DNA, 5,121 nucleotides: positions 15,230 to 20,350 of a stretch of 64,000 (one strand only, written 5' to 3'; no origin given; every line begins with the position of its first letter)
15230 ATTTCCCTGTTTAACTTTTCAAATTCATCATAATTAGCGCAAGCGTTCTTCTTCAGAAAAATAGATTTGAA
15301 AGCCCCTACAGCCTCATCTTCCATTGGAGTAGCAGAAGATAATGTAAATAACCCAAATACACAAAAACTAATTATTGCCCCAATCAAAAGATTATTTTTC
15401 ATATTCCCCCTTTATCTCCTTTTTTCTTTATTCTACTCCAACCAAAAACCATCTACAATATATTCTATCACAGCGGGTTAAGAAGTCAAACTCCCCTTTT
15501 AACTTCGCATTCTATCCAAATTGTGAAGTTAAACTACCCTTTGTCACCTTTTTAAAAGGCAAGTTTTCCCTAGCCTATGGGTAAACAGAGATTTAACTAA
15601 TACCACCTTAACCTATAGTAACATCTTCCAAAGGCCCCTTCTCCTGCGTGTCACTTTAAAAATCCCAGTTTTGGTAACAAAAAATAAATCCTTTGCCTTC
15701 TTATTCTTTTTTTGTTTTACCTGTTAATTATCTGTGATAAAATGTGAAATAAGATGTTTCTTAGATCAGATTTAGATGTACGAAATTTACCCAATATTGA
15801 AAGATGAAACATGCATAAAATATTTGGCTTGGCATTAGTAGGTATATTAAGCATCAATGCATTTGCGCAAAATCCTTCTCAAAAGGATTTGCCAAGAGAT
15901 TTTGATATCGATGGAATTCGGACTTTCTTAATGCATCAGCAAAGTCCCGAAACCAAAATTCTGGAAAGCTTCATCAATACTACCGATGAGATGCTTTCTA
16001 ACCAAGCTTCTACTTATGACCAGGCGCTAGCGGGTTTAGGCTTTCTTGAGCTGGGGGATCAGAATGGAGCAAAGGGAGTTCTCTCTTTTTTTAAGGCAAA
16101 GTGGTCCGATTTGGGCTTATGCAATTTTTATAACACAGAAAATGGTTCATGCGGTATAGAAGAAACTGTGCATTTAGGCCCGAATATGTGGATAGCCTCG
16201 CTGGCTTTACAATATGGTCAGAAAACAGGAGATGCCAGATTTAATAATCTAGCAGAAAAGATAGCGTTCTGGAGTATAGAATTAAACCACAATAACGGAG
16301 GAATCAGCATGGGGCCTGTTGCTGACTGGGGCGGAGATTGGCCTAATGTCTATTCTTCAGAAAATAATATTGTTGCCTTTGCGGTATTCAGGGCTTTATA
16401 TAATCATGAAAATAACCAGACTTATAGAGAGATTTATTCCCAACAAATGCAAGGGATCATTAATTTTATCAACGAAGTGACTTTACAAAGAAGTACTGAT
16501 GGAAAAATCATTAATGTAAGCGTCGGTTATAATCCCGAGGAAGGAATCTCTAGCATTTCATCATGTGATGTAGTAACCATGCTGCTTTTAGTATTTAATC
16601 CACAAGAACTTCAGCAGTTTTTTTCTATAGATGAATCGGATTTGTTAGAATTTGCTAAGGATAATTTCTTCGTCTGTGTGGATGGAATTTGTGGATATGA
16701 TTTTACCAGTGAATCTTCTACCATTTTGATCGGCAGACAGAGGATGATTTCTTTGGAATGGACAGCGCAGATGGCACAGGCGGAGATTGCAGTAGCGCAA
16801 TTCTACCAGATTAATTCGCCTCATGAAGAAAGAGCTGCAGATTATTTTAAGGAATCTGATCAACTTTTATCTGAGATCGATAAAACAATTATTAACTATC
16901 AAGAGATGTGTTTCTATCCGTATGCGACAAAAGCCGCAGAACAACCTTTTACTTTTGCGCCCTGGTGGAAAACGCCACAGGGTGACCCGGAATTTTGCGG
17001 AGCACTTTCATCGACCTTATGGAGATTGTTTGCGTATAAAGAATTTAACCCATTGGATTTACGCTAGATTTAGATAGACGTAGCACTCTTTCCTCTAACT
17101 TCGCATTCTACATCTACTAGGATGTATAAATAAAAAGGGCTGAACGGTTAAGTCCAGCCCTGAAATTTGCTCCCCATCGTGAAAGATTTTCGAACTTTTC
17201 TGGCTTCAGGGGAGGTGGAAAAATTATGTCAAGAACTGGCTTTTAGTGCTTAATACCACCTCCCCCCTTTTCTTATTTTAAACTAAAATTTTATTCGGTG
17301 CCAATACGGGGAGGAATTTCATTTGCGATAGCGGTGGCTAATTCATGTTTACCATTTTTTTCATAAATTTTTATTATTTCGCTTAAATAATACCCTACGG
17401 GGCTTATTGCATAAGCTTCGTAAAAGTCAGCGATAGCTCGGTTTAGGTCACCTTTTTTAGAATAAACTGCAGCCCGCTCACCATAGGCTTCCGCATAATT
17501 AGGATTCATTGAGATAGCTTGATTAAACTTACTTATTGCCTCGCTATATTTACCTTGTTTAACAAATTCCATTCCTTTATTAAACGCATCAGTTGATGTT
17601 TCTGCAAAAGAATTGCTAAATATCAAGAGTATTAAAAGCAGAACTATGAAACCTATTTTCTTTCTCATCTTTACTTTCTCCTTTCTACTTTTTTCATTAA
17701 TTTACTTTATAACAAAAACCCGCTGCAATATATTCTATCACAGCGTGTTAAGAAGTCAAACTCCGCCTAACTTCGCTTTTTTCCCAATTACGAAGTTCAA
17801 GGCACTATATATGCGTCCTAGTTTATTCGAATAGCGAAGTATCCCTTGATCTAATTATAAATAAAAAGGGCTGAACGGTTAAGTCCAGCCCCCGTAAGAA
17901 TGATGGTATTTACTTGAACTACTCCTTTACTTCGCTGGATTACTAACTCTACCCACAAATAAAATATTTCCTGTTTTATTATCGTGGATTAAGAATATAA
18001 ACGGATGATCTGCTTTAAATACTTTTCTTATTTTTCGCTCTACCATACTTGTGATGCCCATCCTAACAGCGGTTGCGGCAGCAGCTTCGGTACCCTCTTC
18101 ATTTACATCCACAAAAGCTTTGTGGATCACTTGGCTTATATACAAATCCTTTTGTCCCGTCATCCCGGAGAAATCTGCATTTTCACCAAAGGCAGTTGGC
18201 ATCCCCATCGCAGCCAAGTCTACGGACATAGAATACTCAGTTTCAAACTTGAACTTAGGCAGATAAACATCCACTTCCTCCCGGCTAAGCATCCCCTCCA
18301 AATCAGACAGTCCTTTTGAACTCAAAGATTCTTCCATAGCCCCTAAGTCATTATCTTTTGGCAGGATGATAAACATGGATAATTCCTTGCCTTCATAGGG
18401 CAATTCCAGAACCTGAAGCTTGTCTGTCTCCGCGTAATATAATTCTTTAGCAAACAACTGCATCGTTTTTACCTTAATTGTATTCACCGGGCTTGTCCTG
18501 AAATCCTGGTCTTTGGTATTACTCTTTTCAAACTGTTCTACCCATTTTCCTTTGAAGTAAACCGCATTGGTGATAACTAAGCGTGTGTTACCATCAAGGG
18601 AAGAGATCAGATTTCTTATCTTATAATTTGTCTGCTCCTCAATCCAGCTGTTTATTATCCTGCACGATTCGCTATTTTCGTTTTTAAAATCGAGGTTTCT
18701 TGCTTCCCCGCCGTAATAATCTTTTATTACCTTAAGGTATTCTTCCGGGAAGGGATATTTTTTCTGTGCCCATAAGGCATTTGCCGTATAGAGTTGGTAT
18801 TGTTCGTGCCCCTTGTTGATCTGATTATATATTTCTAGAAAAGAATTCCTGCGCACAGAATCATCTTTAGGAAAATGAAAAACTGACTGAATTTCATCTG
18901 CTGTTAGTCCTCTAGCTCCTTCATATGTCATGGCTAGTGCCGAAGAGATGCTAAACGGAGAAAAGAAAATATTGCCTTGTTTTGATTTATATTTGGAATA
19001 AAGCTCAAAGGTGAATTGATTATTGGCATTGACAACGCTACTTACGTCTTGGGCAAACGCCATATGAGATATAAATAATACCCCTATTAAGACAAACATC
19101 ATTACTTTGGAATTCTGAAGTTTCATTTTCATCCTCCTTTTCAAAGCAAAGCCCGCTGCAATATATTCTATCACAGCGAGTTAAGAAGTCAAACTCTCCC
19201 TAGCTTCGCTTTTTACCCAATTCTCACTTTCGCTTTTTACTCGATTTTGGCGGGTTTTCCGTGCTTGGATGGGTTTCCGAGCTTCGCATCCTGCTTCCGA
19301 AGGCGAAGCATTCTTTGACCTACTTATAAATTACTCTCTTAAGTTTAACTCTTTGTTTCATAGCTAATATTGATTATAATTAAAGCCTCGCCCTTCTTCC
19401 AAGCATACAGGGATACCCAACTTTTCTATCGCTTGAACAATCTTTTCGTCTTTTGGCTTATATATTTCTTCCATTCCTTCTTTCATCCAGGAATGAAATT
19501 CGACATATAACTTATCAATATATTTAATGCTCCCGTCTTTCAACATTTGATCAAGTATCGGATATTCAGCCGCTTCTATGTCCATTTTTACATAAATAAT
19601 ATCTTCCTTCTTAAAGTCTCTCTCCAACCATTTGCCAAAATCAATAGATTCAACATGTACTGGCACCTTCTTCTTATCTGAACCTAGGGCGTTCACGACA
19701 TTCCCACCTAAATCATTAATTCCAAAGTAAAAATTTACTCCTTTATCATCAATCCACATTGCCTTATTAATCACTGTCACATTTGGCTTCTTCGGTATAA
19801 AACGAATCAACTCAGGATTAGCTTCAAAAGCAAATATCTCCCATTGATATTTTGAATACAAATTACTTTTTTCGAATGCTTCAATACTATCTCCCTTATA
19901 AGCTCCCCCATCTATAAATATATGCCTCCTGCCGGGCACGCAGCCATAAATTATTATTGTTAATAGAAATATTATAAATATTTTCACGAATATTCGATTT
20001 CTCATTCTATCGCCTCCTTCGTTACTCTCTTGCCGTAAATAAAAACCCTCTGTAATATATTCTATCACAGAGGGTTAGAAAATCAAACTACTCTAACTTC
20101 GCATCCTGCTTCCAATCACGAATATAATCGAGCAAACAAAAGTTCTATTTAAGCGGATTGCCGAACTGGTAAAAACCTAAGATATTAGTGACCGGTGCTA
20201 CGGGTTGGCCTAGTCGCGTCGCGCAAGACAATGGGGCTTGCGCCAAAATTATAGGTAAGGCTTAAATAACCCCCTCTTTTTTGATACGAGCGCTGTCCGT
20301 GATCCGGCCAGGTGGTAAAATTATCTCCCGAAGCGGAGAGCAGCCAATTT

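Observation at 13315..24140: Five copies of a promoter + hairpin cassette drive unrelated secreted-protein genes; stems show compensatory changes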

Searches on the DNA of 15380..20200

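Call 77: search_rna_families(source=window, start=15380, end=20200, threshold=evalue, max_evalue=1)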
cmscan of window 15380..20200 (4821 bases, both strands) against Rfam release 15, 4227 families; matches with E-value up to 1: 1.
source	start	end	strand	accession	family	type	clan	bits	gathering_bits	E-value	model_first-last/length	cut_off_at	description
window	19741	19833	-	RF01767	SAM-III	Cis-reg; riboswitch;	-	20.4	45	0.42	1-82/82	no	SAM-III riboswitch aptamer (SMK box)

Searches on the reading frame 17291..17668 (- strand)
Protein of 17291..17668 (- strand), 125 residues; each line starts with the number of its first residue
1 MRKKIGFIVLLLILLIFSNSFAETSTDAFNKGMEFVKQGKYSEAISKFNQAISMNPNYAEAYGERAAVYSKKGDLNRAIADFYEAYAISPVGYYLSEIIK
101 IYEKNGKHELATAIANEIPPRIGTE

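Call 15: search_protein_families(library=pfam, proteins=[window:17291-17668:-], max_evalue=0.01)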
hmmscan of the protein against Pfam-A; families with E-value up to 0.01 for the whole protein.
window:17291-17668:- (125 aa): 14 families
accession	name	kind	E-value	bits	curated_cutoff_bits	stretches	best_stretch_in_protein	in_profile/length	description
PF00515.34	TPR_1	-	3e-14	52.5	27.8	2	29-58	5-34/34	Tetratricopeptide repeat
PF13414.12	TPR_11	-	1.6e-11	44.1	26.8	1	33-73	2-42/42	TPR repeat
PF07719.23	TPR_2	-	6.7e-11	41.9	27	1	29-58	5-34/34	Tetratricopeptide repeat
PF13181.12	TPR_8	-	8.7e-11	41.5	25.7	2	59-90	1-32/34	Tetratricopeptide repeat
PF13432.12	TPR_16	-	6.8e-10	39.6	32.7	1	30-90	2-62/65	Tetratricopeptide repeat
PF13431.12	TPR_17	-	7.4e-09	35.6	24.4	1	48-80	2-34/34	Tetratricopeptide repeat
PF14559.12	TPR_19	-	1.1e-08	35.7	25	1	36-80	2-46/68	Tetratricopeptide repeat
PF13424.12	TPR_12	-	4.4e-07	30.4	30.1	0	56-88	42-74/77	Tetratricopeptide repeat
PF13371.12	TPR_9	-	3.1e-05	24.3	35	1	38-90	8-60/73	Tetratricopeptide repeat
PF13428.12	TPR_14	-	0.00012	22.8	23.5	0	35-67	11-43/44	Tetratricopeptide repeat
PF12569.14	NatA_aux_su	-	0.00055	19.4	33.3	1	37-86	204-253/515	N-terminal acetyltransferase A, auxiliary subunit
PF24575.1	TPR_Slam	-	0.0011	19.8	35.2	0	29-58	51-80/104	Surface lipoprotein assembly modifier, N-terminal TPR repeats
PF13176.12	TPR_7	-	0.0023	18.3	27.9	0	35-56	9-32/36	Tetratricopeptide repeat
PF19556.4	PRTRC_E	-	0.0043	17.3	26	1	24-72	117-164/175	PRTRC system protein E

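Call 16: find_encoding_contigs(protein=window:17291-17668:-, flank=10000, max_places=6)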
Protein window:17291-17668:- (125 aa): no gene with exactly this product is on record in the collection.

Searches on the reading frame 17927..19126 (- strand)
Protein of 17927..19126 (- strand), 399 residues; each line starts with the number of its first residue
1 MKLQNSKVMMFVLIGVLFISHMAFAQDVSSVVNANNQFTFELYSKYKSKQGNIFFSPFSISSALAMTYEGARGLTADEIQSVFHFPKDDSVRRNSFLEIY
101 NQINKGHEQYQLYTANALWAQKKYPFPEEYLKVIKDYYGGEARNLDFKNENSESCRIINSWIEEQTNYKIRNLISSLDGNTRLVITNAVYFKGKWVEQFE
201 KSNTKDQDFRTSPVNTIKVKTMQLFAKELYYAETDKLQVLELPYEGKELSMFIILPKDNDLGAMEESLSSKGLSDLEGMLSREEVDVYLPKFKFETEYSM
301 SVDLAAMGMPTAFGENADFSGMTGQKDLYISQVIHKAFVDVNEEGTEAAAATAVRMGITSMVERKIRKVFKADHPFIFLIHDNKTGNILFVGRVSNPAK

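Call 15: search_protein_families(library=pfam, proteins=[window:17927-19126:-], max_evalue=0.01)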
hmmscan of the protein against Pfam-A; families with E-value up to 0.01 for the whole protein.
window:17927-19126:- (399 aa): 1 family
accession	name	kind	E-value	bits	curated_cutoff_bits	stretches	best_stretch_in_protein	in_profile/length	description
PF00079.25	Serpin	-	1.5e-122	409.9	27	1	34-397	2-370/370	Serpin (serine protease inhibitor)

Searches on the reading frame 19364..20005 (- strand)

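Call 15: search_protein_families(library=pfam, proteins=[window:19364-20005:-], max_evalue=0.01)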
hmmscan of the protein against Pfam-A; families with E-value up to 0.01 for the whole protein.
window:19364-20005:- (213 aa): 2 families
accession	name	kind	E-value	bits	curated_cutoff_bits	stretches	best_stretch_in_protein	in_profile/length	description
PF05050.19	Methyltransf_21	-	1.5e-10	41.9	22.7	1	32-193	1-166/173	Methyltransferase FkbM domain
PF25276.1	DUF7870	-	1.5e-05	25.7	27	1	113-178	84-144/174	Domain of unknown function (DUF7870)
